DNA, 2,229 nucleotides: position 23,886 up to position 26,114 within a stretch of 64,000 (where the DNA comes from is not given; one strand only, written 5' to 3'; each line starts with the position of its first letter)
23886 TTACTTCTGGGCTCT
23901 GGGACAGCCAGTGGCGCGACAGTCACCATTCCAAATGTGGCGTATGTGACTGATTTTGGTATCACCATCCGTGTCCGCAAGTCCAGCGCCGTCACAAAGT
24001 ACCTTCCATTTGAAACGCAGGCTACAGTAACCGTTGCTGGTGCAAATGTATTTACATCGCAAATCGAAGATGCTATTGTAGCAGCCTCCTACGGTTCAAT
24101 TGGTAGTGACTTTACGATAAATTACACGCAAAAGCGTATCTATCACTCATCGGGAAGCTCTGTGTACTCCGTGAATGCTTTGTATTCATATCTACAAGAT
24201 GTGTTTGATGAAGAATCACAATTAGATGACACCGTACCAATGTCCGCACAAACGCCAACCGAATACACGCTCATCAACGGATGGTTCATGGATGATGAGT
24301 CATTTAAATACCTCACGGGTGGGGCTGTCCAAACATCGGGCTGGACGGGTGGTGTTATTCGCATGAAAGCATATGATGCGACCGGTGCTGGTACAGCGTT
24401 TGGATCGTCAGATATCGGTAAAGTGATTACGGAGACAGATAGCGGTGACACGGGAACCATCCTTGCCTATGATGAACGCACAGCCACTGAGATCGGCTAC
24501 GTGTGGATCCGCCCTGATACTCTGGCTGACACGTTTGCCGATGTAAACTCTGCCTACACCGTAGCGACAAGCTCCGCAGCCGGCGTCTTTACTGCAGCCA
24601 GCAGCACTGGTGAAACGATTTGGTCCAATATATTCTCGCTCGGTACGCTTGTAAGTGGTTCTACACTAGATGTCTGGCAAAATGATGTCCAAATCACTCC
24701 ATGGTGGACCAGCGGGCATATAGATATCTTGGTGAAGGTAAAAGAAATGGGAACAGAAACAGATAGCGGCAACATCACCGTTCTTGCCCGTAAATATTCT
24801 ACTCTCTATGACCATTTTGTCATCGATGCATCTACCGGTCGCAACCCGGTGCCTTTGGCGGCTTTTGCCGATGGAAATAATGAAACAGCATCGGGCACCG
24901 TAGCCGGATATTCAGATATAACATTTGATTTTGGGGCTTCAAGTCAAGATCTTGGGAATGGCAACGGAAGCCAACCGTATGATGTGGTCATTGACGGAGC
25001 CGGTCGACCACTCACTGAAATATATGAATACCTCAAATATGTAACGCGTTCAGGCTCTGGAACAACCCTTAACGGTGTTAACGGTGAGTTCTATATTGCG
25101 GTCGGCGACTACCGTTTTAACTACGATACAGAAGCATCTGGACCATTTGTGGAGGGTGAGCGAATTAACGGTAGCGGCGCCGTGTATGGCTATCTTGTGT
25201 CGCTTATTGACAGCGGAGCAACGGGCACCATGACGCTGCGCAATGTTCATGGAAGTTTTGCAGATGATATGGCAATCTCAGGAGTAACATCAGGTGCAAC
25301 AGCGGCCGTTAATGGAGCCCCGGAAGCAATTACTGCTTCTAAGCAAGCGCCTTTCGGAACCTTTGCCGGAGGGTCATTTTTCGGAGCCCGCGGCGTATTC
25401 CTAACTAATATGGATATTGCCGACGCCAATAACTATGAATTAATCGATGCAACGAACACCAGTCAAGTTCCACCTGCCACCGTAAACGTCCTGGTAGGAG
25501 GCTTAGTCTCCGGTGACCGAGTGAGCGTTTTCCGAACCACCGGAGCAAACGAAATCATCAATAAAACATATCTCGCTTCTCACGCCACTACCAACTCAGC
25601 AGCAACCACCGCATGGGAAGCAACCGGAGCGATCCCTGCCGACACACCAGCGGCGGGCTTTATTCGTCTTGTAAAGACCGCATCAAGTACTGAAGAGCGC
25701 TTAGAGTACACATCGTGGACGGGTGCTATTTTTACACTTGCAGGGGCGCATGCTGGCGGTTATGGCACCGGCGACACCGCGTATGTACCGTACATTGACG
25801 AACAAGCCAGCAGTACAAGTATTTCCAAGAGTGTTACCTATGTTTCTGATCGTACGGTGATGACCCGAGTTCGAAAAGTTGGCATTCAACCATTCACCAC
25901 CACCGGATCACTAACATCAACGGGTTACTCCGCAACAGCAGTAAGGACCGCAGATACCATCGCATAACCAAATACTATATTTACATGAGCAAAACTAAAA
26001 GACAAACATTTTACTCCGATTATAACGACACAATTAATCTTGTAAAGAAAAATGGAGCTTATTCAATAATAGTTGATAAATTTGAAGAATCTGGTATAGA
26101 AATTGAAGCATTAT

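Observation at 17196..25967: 2923-aa signal-peptide-less giant protein with two 7-bladed-propeller-like arrays and tail-fibre modules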

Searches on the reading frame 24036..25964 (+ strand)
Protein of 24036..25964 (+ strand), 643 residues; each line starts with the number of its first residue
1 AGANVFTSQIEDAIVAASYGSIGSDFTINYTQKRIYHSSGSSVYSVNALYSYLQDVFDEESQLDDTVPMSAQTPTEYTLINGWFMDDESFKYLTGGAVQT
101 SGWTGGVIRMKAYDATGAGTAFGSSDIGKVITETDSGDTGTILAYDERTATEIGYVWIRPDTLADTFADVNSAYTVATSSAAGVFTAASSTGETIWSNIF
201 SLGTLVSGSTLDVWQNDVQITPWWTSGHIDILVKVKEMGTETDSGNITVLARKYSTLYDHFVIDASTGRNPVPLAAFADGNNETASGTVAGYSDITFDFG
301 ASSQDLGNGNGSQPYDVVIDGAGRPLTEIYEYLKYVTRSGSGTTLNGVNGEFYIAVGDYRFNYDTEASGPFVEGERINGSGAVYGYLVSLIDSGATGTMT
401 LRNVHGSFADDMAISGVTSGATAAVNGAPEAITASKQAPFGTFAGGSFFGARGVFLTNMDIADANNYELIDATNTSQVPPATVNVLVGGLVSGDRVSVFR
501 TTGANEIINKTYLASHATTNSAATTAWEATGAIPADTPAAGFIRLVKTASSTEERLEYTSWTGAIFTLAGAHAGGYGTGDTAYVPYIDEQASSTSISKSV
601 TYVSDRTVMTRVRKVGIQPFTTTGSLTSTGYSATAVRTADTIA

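Call 25: find_homologous_proteins(query=window:24036-25964:+, max_evalue=0.001)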
Query window:24036-25964:+ (643 aa): 1087 proteins with E <= 0.001 among 8000 candidates; the best 120 are listed.
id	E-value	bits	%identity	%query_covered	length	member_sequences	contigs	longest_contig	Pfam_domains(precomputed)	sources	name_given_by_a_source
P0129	1.8e-269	914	68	97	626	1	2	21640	-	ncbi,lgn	-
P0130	4.2e-257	873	68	97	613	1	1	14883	-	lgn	-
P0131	2.0e-255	867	67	97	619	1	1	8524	-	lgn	-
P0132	4.2e-235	800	63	94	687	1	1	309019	-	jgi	jgi:hypothetical protein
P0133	6.7e-216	737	56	97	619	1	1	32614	-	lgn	-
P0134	1.8e-214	732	56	100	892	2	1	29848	-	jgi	jgi:hypothetical protein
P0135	1.2e-212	726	57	97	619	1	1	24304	-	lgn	-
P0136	4.9e-200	684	54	97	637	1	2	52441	-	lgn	-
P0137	4.3e-199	681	56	96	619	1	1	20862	-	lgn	-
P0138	1.0e-195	670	58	82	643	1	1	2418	-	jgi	jgi:hypothetical protein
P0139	4.8e-193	661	55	85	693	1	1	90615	-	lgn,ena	-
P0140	1.3e-191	657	53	89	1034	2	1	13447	-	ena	-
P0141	6.7e-189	648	53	97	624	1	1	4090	-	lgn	-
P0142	3.1e-179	616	55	86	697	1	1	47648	-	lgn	-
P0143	1.9e-178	613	50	56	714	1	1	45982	-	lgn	-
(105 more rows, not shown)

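Call 42: find_related_loci(query=A3, collection=viral_contigs, flank=10000)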
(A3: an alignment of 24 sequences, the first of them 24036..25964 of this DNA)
Query A3 (643 aa) in viral_contigs; peptide patterns used: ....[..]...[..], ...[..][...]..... (x = any residue, [..] = any of these).
221 stretches matched a pattern; 133 encode a relative of the query (tblastn E <= 1e-3); the best 80 are kept; 79 distinct loci.
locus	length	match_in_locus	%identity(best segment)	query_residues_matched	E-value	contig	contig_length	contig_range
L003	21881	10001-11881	39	22-642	1e-113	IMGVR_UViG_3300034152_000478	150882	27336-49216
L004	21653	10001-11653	40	21-642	2e-111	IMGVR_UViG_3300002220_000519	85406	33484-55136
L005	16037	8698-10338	40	22-642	1e-110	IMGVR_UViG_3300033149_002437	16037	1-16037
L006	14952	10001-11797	37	1-642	3e-100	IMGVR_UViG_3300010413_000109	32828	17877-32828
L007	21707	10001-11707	37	24-642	1e-96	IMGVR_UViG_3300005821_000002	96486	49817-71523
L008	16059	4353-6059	37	24-642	1e-96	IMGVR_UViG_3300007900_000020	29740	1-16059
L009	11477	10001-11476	36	24-566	6e-83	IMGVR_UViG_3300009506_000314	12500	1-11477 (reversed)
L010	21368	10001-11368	41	21-642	7e-78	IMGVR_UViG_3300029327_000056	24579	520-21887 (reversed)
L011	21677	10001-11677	41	21-643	6e-76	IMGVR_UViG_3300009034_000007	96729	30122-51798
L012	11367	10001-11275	37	21-502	3e-71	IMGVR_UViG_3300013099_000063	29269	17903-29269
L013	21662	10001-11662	31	44-643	2e-69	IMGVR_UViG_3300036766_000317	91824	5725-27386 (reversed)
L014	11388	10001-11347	41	4-510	3e-65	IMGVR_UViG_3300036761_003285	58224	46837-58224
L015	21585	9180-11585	36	21-642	6e-65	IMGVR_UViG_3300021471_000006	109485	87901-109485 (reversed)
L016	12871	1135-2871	43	22-642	6e-65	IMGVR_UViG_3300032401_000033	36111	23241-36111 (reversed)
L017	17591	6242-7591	35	28-643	9e-65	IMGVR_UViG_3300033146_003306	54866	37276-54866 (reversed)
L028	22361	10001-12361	38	22-642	6e-58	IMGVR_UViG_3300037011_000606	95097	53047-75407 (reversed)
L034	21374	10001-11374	36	24-642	1e-55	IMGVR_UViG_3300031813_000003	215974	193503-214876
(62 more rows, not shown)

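Call 46: search_protein_families(library=phrogs, proteins=[L004:3207-3668:+, L004:4260-4907:+, L004:6149-7144:+, L004:7950-8597:+, L004:8546-9538:+, L004:9551-9970:+, L004:11676-13721:+, L004:14261-16087:+, L004:16059-18575:+, L004:19051-19614:+], max_evalue=0.001)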
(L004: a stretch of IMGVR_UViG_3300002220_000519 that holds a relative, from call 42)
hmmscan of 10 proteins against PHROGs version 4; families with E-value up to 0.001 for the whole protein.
L004:3207-3668:+ (153 aa): 0 families

L004:4260-4907:+ (215 aa): 5 families
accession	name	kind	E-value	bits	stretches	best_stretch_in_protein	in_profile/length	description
phrog_2076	-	moron, auxiliary metabolic gene and host takeover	8.4e-12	46.1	1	14-129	29-145/247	QueE-like radical SAM domain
phrog_626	-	DNA, RNA and nucleotide metabolism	2.2e-09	38.1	1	4-101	5-106/164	anaerobic ribonucleotide reductase small subunit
phrog_13987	-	other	3.7e-08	34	1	17-202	16-184/274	radical SAM domain-containing protein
phrog_1802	-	other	7.3e-05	22.8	1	25-104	53-140/556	radical SAM domain-containing protein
phrog_14086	-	other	0.00031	21.2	1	20-103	91-176/353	radical SAM domain-containing protein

L004:6149-7144:+ (331 aa): 45 families (the best 25 are shown)
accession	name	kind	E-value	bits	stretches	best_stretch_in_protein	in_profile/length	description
phrog_5073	-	tail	1.3e-51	177.3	2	59-265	82-291/519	tail fiber protein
phrog_29268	-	unknown function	6.7e-32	111.4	2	102-262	269-433/653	-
phrog_6320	-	tail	4.2e-29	102.9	1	71-184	78-191/745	tail fiber protein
phrog_819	-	tail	5.2e-24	85.5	2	73-265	505-654/1024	tail protein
phrog_8745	-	tail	3e-19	68.9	2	108-270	1379-1490/1803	tail fiber protein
phrog_33406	-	tail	2.9e-17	63.2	2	65-157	177-272/651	tail fiber protein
phrog_18350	-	tail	3.4e-15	57.4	2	100-184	105-187/253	tail fiber protein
phrog_1806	-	tail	1.5e-14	55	2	68-137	167-231/276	collagen like minor tail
phrog_9851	-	tail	1.7e-14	53.6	2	264-315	215-269/1092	tail fiber protein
phrog_32123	-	unknown function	2e-14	53.8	2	56-151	202-296/532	-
phrog_366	-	tail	2.5e-14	54.6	2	58-143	300-385/474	tail fiber protein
phrog_10972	-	tail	3.1e-14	54.2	2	46-125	127-215/343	tail fiber protein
phrog_38806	-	unknown function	1.3e-13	51.9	2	90-184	66-151/285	-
phrog_26246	-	tail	2.6e-13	50.9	1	102-184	106-191/329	tail protein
phrog_28263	-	tail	5.8e-13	48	1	72-185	603-716/1400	tail fiber protein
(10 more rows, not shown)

L004:7950-8597:+ (215 aa): 0 families

L004:8546-9538:+ (330 aa): 0 families

L004:9551-9970:+ (139 aa): 0 families

L004:11676-13721:+ (681 aa): 0 families

L004:14261-16087:+ (608 aa): 9 families
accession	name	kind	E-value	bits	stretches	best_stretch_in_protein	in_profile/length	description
phrog_13925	-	unknown function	8.6e-18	65.1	1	53-174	35-156/640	-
phrog_5363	-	unknown function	1.3e-17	65.5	1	53-182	40-173/245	-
phrog_6002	-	head and packaging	5.7e-17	61.6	2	358-464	704-808/1183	virion structural protein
phrog_4636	-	tail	2.8e-16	60.1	2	329-421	514-606/763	tail spike protein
phrog_23837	-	head and packaging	1.4e-13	51.5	1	278-485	184-392/507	virion structural protein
phrog_15388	-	unknown function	8.1e-12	46.1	1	53-214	35-166/345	-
phrog_7049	-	tail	3.1e-09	37.7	1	63-130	48-115/246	tail fiber protein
phrog_2710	-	tail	9e-07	28.6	1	10-46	124-160/781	tail fiber protein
phrog_35360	-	tail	3.8e-05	24.1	1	63-149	47-132/260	tail fiber protein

L004:16059-18575:+ (838 aa): 1 family
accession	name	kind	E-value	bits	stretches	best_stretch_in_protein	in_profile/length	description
phrog_1980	-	tail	0.00021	21.7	1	499-562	6-74/449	tail fiber protein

L004:19051-19614:+ (187 aa): 5 families
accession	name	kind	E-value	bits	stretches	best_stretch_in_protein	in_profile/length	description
phrog_2255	-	DNA, RNA and nucleotide metabolism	4.7e-19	69.7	1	27-153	1-142/211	HNH endonuclease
phrog_35854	-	DNA, RNA and nucleotide metabolism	5.8e-07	30.7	1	120-150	5-35/145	HNH endonuclease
phrog_3106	-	DNA, RNA and nucleotide metabolism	8.4e-07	29.9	1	109-151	148-191/252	HNH endonuclease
phrog_4234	-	DNA, RNA and nucleotide metabolism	1.6e-05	25.6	1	107-146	15-51/130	HNH endonuclease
phrog_8048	-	DNA, RNA and nucleotide metabolism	0.00016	22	1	106-147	161-203/273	HNH endonuclease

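Call 58: search_dna_similar(query=window:24036-25964:+, collection=phages, mode=protein, max_evalue=0.001, max_rows=25)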
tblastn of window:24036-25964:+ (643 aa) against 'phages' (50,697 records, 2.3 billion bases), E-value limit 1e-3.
Records with a match: 2; places in all: 2; records where one place covers at least 80% of the query: 0.
Best place of each record, by identity: <60% 2.
By first word of the organism name: Synechococcus 2.
By host as written in the record: Synechococcus sp. WH 8109 2.
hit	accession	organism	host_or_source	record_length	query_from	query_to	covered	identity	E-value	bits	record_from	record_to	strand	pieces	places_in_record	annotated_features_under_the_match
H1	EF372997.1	Synechococcus phage Syn5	Synechococcus sp. WH 8109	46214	167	358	30%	30.0%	7e-5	52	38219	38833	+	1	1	53: structural protein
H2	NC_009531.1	Synechococcus phage Syn5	Synechococcus sp. WH 8109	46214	167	358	30%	30.0%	7e-5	52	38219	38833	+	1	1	53: structural protein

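Call 60: get_annotated_region(hit=H2, flank=9000)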
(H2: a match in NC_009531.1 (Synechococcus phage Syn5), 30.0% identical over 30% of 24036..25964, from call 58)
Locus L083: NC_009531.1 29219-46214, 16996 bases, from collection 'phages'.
description: Cyanophage Syn5, complete genome.
organism: Synechococcus phage Syn5 (NCBI taxid 2914003)
taxonomy: Viruses; Duplodnaviria; Heunggongvirae; Uroviricota; Caudoviricetes; Autographiviridae; Voetvirus; Voetvirus syn5
host: Synechococcus sp. WH 8109; source: Sargasso Sea; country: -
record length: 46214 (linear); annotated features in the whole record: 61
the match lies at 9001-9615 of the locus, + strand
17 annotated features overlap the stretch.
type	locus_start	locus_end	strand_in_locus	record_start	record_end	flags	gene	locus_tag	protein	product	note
CDS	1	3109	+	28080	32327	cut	45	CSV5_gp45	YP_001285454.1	internal virion protein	-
CDS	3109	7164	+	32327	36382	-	46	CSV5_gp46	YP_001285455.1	tail fiber protein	-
CDS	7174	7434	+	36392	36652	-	47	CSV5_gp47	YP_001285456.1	gp47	-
CDS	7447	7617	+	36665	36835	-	48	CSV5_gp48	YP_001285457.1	gp48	-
CDS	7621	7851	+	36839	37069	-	49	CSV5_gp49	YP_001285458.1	terminase small subunit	-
CDS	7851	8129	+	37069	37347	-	50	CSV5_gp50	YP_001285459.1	gp50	-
CDS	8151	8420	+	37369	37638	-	51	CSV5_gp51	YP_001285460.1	HNH endonuclease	-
CDS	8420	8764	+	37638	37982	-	52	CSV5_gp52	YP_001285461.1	gp52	-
CDS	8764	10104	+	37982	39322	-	53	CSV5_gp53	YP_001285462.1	structural protein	-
CDS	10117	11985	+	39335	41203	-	54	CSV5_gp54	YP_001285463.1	structural protein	-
CDS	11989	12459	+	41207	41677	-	55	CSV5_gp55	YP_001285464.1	gp55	-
CDS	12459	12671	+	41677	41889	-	56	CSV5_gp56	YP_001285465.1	gp56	-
CDS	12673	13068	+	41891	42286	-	57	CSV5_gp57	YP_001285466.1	gp57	-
CDS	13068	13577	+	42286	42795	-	58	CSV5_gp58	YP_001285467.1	structural protein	-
CDS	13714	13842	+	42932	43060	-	59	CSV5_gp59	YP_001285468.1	gp59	-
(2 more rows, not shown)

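Call 76: search_protein_families(library=phrogs, proteins=[L028:447-1289:+, L028:1286-1945:+, L028:2390-2917:+, L028:12380-12934:+, L028:12931-15432:+, L028:17639-18919:+, L028:18919-20382:+, L028:20394-21713:+, L004:9998-11665:+], max_evalue=0.001)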
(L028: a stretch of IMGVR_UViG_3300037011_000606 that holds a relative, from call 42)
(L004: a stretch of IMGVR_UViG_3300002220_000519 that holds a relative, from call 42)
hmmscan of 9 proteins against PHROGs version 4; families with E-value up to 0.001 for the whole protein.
L028:447-1289:+ (280 aa): 0 families

L028:1286-1945:+ (219 aa): 0 families

L028:2390-2917:+ (175 aa): 0 families

L028:12380-12934:+ (184 aa): 0 families

L028:12931-15432:+ (833 aa): 0 families

L028:17639-18919:+ (426 aa): 2 families
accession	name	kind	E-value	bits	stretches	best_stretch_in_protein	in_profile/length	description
phrog_2234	-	tail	1.1e-16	61.6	2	31-152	185-318/757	tail spike protein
phrog_7458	-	tail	3.4e-07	29.9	0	41-117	137-208/732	tail spike protein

L028:18919-20382:+ (487 aa): 4 families
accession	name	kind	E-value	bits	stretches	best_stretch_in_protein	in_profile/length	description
phrog_17415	-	head and packaging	6.9e-23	81.6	1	58-397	405-781/940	terminase large subunit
phrog_2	-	head and packaging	4.1e-20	73.1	1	33-473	266-596/807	terminase large subunit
phrog_9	-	head and packaging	7.5e-10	39.3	1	59-220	233-372/812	terminase large subunit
phrog_38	-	head and packaging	0.00028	20.7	0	17-129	270-373/760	terminase large subunit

L028:20394-21713:+ (439 aa): 2 families
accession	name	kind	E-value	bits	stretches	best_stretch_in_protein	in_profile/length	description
phrog_12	-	head and packaging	2.7e-09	37.6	1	105-310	146-347/646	portal protein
phrog_2662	-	head and packaging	3.3e-07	30.3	1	105-423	124-442/717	portal protein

L004:9998-11665:+ (555 aa): 0 families
